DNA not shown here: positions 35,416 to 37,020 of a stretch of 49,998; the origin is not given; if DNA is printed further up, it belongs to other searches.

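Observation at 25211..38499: Two convergent, translationally coupled operons mixing isoprenoid, acyl-activating and head-group enzymes: candidate uncharacterised lipid or surface-metabolite pathway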

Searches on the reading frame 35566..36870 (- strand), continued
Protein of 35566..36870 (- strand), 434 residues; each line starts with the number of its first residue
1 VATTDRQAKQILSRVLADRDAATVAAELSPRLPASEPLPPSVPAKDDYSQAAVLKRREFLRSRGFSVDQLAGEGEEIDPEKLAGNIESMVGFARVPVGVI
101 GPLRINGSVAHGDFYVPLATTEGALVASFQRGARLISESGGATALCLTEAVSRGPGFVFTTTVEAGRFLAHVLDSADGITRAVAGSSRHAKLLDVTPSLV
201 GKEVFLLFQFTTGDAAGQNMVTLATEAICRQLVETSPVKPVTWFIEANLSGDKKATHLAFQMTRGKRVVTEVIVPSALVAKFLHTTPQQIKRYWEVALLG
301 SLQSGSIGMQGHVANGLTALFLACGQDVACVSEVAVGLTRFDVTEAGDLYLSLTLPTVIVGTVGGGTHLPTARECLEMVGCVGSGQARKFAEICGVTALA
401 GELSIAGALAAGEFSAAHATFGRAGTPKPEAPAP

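Call 88: find_encoding_contigs(protein=P0351, flank=8000, max_places=2)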
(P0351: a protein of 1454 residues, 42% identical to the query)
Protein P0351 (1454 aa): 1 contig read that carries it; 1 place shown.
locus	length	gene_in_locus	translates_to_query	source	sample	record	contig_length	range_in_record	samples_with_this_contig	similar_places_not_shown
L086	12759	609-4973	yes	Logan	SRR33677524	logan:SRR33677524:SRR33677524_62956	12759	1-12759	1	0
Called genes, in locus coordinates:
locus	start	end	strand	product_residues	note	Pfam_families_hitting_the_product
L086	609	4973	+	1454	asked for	PF00501:AMP-binding, PF24919:Mug62, PF23024:AMP-dom_DIP2-like (faint), PF00550:PP-binding, PF00368:HMG-CoA_red, PF01636:APH, PF02958:EcKL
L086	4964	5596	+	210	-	PF01066:CDP-OH_P_transf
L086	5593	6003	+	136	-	-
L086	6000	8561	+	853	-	PF01326:PPDK_N, PF27448:Rph_4th, PF00391:PEP-utilizers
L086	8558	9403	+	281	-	PF01040:UbiA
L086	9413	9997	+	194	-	PF01864:CarS-like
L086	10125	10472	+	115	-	PF07238:PilZ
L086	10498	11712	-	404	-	PF17170:DUF5128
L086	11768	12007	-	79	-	-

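Call 89: find_encoding_contigs(protein=P0244, flank=8000, max_places=2)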
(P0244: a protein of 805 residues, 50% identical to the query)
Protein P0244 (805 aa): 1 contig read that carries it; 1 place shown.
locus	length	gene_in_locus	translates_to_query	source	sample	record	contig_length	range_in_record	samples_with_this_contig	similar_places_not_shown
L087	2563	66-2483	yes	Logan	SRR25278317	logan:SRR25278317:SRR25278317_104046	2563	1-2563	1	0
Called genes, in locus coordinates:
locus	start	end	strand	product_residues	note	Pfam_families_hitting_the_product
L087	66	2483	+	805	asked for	PF00368:HMG-CoA_red, PF11899:DUF3419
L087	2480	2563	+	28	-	?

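Call 90: find_encoding_contigs(protein=P0258, flank=8000, max_places=2)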
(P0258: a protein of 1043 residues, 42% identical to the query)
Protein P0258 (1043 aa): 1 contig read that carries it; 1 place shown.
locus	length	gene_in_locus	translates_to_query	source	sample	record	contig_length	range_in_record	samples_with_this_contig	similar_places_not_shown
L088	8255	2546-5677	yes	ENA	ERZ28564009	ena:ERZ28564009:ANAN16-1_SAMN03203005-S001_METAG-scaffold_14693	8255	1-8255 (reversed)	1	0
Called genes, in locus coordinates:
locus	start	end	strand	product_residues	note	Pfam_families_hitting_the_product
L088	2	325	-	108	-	?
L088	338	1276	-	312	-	PF00781:DAGK_cat, PF19279:YegS_C (weak)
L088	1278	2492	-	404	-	PF08240:ADH_N, PF00107:ADH_zinc_N, PF13602:ADH_zinc_N_2 (faint)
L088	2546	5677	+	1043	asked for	PF00501:AMP-binding, PF00550:PP-binding (weak), PF00368:HMG-CoA_red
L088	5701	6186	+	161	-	-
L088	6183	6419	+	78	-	PF09861:Lar_N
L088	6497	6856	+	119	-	-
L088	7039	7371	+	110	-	-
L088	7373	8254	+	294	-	?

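Call 91: find_encoding_contigs(protein=P0289, flank=8000, max_places=2)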
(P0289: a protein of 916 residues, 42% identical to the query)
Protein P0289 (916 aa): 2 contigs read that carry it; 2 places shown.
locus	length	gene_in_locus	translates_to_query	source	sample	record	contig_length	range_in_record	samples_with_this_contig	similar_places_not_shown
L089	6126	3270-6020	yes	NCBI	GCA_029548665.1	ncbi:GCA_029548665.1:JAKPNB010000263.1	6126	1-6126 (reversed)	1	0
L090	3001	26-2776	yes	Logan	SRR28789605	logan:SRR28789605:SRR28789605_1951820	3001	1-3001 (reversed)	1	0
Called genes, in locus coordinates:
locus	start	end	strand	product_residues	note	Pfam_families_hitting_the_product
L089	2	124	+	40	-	?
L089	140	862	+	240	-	PF01553:Acyltransferase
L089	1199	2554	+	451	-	PF02310:B12-binding, PF19864:Radical_SAM_N2 (weak), PF04055:Radical_SAM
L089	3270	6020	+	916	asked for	PF00368:HMG-CoA_red, PF01636:APH (weak)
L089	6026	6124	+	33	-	?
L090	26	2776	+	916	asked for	PF00368:HMG-CoA_red, PF01636:APH (weak)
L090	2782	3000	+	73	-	?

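Call 96: search_dna_similar(query=window:35566-36870:-, collection=plasmids, mode=protein, max_rows=15, max_evalue=1e-30)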
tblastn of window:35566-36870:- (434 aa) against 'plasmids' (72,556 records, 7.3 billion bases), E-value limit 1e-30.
Records with a match: 40; places in all: 40; records where one place covers at least 80% of the query: 14.
Best place of each record, by identity: <60% 40.
By first word of the organism name: Streptomyces 20; Sinorhizobium 9; Vibrio 7; Brevibacillus 1; Photobacterium 1; Alteromonas 1; Roseinatronobacter 1.
By predicted mobility (MOB-suite, as given by PLSDB): non-mobilizable 25; conjugative 8; mobilizable 7.
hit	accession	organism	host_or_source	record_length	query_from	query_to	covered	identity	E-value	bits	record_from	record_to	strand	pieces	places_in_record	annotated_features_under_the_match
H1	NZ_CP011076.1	Brevibacillus laterosporus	Oryza sativa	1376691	37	405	85%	49.3%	6e-103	342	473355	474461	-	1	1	none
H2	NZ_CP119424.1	Photobacterium sp. DA100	-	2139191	25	405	88%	44.0%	2e-94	318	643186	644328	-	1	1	none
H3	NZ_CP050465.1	Vibrio campbellii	single cell,seawater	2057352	80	405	75%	50.0%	1e-95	322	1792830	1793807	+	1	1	none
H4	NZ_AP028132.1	Vibrio fluvialis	Homo sapiens,Stool sample from a ...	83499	85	405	74%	50.5%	1e-93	315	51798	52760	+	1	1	hydroxymethylglutaryl-CoA reductase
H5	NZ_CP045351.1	Vibrio aquimaris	pure culture,Non-filtered water from ...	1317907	27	405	87%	42.6%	7e-91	308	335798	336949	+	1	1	none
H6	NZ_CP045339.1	Vibrio sp. THAF190c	pure culture,Surface of a polyethylene ...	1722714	60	405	80%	46.6%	2e-96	323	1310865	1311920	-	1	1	none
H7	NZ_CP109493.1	Streptomyces sp. NBC_01435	-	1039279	41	424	88%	41.0%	1e-64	232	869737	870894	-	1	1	record has no annotation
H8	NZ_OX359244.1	Alteromonas macleodii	-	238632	40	405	84%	42.7%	1e-81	281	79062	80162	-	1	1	hydroxymethylglutaryl-CoA reductase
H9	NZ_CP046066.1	Vibrio sp. THAF191d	pure culture,Surface of a polyethylene ...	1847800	76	405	76%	47.0%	6e-92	311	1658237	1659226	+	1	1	none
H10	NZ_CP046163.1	Vibrio sp. THAF191c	pure culture,Surface of a polyethylene ...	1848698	76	405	76%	47.0%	6e-92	311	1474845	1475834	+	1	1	none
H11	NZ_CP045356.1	Vibrio sp. THAF64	pure culture,Surface of a sandy ...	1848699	76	405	76%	47.0%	6e-92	311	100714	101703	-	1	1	none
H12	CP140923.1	Sinorhizobium meliloti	Medicago lupulina,whole organism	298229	45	405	83%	37.1%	2e-47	182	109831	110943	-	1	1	hydroxymethylglutaryl-CoA reductase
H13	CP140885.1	Sinorhizobium meliloti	Medicago lupulina,whole organism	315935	45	405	83%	37.1%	2e-47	182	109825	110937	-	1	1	hydroxymethylglutaryl-CoA reductase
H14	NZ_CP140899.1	Sinorhizobium medicae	Medicago lupulina,whole organism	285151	45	405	83%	37.1%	4e-47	181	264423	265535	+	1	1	hydroxymethylglutaryl-CoA reductase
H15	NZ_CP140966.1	Sinorhizobium medicae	Medicago lupulina,whole organism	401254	45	405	83%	37.1%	4e-47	181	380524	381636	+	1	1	hydroxymethylglutaryl-CoA reductase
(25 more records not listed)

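Call 97: get_annotated_region(hit=H1, flank=9000)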
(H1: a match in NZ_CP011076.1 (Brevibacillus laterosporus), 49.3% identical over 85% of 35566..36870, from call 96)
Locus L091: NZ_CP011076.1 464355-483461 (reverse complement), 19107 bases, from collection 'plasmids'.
description: Brevibacillus laterosporus strain B9 plasmid unnamed2, complete sequence
organism: Brevibacillus laterosporus (NCBI taxid 1465)
taxonomy: Bacteria; Bacillota; Bacilli; Bacillales; Paenibacillaceae; Brevibacillus; Brevibacillus laterosporus
host: -; source: Oryza sativa; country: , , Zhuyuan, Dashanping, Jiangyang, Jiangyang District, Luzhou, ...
typing (MOB-suite, as given by PLSDB): non-mobilizable
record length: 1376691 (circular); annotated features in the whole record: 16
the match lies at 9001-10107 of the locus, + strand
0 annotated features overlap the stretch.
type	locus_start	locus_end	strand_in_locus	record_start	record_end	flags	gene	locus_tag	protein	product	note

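Call 98: get_annotated_region(hit=H12, flank=9000)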
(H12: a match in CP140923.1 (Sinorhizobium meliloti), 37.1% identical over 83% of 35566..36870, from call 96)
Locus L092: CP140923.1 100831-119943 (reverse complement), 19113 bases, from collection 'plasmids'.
description: Sinorhizobium meliloti strain ml56 plasmid pMl1, complete sequence
organism: Sinorhizobium meliloti (NCBI taxid 382)
taxonomy: Bacteria; Pseudomonadota; Alphaproteobacteria; Hyphomicrobiales; Rhizobiaceae; Sinorhizobium; Sinorhizobium meliloti
host: -; source: Medicago lupulina,whole organism; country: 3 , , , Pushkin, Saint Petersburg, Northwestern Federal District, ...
typing (MOB-suite, as given by PLSDB): conjugative; replicon rep_cluster_546; relaxase MOBP; mating-pair formation MPF_T
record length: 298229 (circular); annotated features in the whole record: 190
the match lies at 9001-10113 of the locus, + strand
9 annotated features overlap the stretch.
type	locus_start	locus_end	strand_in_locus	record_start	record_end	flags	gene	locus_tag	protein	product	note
CDS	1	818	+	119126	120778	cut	-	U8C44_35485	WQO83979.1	IS66 family transposase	-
CDS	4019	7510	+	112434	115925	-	-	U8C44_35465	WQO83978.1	indolepyruvate ferredoxin oxidoreductase family protein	-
CDS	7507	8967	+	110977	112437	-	-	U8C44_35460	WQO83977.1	acyl-CoA carboxylase subunit beta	-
CDS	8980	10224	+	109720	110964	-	-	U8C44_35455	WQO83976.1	hydroxymethylglutaryl-CoA reductase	-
CDS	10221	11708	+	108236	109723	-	-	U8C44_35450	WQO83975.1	biotin carboxylase N-terminal domain-containing protein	-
CDS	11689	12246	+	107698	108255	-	-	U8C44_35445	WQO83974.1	biotin/lipoyl-containing protein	-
CDS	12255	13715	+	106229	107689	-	-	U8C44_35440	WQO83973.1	MmgE/PrpD family protein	-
CDS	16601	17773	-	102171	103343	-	alr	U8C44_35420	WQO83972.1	alanine racemase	-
CDS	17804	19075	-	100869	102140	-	-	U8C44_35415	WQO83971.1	class I SAM-dependent methyltransferase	-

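Call 101: get_annotated_region(hit=H4, flank=10000)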
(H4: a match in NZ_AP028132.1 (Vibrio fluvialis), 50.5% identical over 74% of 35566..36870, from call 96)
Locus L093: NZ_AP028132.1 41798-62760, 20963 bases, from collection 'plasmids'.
description: Vibrio fluvialis strain IDH05335 plasmid pIDH5335-3
organism: Vibrio fluvialis (NCBI taxid 676)
taxonomy: Bacteria; Pseudomonadota; Gammaproteobacteria; Vibrionales; Vibrionaceae; Vibrio; Vibrio fluvialis
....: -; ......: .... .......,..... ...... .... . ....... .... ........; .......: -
typing (MOB-suite, as given by PLSDB): mobilizable; relaxase MOBP
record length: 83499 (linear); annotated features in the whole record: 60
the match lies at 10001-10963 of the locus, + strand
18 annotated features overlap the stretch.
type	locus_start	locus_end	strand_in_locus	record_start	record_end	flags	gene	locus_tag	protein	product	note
CDS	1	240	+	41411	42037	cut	-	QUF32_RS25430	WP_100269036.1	OmpA family protein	-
CDS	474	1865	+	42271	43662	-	-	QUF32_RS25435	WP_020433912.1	HlyD family type I secretion periplasmic adaptor subunit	GO:0030253 - protein secretion by the type I secretion system [Evidence IEA]; GO:0015031 - protein transport [Evidence ...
CDS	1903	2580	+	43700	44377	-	-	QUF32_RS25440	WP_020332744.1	transglutaminase-like cysteine peptidase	-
CDS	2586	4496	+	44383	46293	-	-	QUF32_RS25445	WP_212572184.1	EAL domain-containing protein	-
CDS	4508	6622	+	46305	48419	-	-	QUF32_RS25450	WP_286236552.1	type I secretion system permease/ATPase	-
CDS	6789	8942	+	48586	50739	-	yccS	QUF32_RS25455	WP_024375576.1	YccS family putative transporter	-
CDS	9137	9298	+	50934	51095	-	-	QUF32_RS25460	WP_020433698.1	hypothetical protein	-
CDS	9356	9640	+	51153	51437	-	-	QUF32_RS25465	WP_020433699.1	hypothetical protein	-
CDS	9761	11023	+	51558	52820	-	-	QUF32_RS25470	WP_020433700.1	hydroxymethylglutaryl-CoA reductase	-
CDS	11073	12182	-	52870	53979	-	modC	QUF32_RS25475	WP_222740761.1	molybdenum ABC transporter ATP-binding protein ModC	GO:0015689 - molybdate ion transport [Evidence IEA]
CDS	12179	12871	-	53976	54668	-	modB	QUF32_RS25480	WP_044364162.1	molybdate ABC transporter permease subunit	GO:0015689 - molybdate ion transport [Evidence IEA]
CDS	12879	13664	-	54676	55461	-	modA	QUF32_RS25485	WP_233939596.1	molybdate ABC transporter substrate-binding protein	GO:0015689 - molybdate ion transport [Evidence IEA]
CDS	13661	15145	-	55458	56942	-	-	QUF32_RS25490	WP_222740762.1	cobyric acid synthase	GO:0009236 - cobalamin biosynthetic process [Evidence IEA]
CDS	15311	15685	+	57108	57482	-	-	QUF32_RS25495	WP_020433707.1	NirD/YgiW/YdeI family stress tolerance protein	-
CDS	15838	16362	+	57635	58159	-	-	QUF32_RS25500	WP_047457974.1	hypothetical protein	-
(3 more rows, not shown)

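Call 102: get_annotated_region(hit=H8, flank=10000)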
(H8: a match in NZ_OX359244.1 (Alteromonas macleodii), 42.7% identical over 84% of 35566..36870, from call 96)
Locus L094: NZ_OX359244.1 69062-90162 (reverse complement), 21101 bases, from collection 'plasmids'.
description: Alteromonas macleodii isolate Alteromonas macleodii BGP9 plasmid pBGP9, complete sequence
organism: Alteromonas macleodii (NCBI taxid 28108)
taxonomy: Bacteria; Pseudomonadota; Gammaproteobacteria; Alteromonadales; Alteromonadaceae; Alteromonas; Alteromonas macleodii
host: -; source: -; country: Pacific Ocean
typing (MOB-suite, as given by PLSDB): non-mobilizable; replicon rep_cluster_681
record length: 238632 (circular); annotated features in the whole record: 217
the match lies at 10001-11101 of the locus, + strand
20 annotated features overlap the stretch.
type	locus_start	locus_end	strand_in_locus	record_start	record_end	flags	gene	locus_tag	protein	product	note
CDS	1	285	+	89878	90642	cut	-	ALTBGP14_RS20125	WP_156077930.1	FTR1 family iron permease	-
CDS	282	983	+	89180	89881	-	-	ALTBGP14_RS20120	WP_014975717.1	hypothetical protein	-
CDS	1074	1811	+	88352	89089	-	-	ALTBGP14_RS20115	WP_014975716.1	glycosyltransferase family 2 protein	-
CDS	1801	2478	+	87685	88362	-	-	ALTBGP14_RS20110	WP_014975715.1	VTT domain-containing protein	-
CDS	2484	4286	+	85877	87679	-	-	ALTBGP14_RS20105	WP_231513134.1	glycosyltransferase family 39 protein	-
CDS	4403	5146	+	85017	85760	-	-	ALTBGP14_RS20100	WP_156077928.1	thermostable hemolysin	-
CDS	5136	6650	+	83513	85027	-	-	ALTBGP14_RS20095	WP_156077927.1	AMP-binding protein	-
CDS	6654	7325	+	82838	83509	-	-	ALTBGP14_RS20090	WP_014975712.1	iron-containing redox enzyme family protein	-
CDS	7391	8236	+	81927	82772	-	-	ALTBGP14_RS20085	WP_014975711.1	SDR family oxidoreductase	-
CDS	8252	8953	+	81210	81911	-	-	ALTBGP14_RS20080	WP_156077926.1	tetratricopeptide repeat protein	-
CDS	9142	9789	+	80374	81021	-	-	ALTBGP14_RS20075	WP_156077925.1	hypothetical protein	-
CDS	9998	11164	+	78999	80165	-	-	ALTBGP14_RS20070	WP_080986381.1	hydroxymethylglutaryl-CoA reductase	-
CDS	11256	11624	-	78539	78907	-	-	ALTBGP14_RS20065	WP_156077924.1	YbaN family protein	-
CDS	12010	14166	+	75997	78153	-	-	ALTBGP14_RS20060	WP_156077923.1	TonB-dependent siderophore receptor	GO:0015891 - siderophore transport [Evidence IEA]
CDS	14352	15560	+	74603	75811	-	-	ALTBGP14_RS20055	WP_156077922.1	PepSY-associated TM helix domain-containing protein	-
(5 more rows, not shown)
